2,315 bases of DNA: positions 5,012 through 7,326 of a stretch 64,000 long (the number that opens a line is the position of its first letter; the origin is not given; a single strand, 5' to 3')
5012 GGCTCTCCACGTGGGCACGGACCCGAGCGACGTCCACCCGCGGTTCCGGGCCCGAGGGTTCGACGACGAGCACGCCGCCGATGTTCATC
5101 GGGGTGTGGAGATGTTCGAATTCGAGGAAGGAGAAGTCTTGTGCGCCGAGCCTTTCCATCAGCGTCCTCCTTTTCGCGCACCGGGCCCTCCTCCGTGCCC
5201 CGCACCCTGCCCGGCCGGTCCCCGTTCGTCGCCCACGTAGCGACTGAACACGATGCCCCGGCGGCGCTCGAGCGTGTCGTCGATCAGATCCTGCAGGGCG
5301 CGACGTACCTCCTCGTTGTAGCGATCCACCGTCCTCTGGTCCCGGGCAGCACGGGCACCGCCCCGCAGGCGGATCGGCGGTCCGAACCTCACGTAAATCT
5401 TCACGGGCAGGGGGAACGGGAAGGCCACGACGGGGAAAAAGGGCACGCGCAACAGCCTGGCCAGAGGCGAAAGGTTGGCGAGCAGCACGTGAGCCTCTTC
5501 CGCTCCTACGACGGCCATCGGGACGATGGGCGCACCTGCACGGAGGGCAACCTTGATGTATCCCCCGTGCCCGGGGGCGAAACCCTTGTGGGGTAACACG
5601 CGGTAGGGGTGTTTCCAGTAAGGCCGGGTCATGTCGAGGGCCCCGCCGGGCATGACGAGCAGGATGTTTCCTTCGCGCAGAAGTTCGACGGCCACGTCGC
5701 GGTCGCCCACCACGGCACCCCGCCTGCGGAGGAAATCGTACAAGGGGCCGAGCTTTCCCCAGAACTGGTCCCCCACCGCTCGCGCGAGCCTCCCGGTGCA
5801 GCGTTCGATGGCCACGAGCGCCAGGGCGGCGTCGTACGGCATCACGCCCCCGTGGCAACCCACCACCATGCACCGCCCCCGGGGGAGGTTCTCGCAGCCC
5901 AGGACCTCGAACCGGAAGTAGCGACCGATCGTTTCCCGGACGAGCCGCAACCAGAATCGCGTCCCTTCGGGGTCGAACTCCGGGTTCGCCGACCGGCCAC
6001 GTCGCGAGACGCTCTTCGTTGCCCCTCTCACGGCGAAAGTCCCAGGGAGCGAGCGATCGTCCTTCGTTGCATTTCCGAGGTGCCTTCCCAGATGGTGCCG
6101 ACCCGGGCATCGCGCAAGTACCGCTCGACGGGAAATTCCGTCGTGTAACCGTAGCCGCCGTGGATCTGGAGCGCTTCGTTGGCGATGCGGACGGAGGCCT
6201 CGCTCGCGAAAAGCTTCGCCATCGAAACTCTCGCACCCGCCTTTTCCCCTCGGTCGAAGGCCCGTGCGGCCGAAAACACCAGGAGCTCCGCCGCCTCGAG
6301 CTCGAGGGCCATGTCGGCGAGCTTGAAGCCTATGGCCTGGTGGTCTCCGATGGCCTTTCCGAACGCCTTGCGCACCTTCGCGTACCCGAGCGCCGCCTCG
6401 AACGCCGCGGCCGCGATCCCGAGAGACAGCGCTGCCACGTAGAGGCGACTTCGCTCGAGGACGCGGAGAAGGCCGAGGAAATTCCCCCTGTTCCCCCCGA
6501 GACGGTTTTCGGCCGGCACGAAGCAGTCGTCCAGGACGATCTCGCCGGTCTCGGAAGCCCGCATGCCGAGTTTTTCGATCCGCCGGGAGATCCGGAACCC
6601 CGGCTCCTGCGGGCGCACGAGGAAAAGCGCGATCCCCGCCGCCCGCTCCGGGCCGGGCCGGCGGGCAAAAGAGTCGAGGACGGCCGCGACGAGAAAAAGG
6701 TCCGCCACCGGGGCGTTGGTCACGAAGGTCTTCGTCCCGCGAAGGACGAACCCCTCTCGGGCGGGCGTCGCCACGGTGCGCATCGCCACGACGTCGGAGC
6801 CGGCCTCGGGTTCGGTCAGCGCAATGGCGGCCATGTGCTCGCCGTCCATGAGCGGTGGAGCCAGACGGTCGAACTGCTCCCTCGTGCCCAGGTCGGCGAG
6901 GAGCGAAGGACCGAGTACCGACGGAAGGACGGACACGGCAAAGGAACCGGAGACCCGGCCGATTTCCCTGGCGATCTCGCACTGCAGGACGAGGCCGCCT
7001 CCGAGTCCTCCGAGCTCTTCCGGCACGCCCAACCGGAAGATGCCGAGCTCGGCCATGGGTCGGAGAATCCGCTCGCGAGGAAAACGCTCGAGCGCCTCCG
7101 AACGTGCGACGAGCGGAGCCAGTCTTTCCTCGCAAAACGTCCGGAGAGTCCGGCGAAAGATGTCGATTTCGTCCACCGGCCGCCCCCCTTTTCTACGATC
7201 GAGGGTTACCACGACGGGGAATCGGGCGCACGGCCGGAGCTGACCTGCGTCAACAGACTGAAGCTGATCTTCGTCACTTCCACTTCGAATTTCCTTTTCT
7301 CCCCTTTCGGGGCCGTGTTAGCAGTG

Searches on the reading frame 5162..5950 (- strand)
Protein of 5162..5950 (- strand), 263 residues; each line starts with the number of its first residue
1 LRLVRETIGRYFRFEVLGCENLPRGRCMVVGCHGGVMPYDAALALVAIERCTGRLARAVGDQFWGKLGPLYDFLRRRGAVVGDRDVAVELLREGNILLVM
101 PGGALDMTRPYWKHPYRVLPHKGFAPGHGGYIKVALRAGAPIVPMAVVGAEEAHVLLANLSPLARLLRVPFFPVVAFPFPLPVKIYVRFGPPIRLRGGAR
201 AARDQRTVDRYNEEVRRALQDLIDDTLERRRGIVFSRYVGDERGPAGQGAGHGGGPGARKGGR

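Call 14: search_protein_families(library=pfam, proteins=[window:5162-5950:-], max_evalue=0.001)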
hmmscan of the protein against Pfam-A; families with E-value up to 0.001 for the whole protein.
window:5162-5950:- (263 aa): 1 family
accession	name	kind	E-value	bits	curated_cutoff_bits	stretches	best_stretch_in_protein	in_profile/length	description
PF01553.26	Acyltransferase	-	2.8e-09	37.3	23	1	13-147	1-131/132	Acyltransferase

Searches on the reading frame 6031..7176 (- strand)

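Call 14: search_protein_families(library=pfam, proteins=[window:6031-7176:-], max_evalue=0.001)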
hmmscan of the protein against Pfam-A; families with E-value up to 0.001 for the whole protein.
window:6031-7176:- (382 aa): 6 families
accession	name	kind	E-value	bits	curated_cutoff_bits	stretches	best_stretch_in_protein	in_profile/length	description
PF00441.29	Acyl-CoA_dh_1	-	9.3e-50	169.1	22.4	1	238-378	9-149/150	Acyl-CoA dehydrogenase, C-terminal domain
PF02770.24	Acyl-CoA_dh_M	-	1.2e-24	86.7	33.3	1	117-218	1-97/97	Acyl-CoA dehydrogenase, middle domain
PF08028.16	Acyl-CoA_dh_2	-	2.9e-24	86.3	22.7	1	246-367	2-133/134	Acyl-CoA dehydrogenase, C-terminal domain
PF02771.21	Acyl-CoA_dh_N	-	2.2e-22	80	22.9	1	2-113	2-113/113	Acyl-CoA dehydrogenase, N-terminal domain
PF21343.2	ACAD9-ACADV_C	-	0.00019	22.2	27.8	1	271-338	27-95/120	ACAD9/ACADV, C-terminal domain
PF21263.2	Acyl-CoA-dh_C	-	0.0005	20.8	27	0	270-336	15-75/96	Acyl-CoA dehydrogenase, C-terminal domain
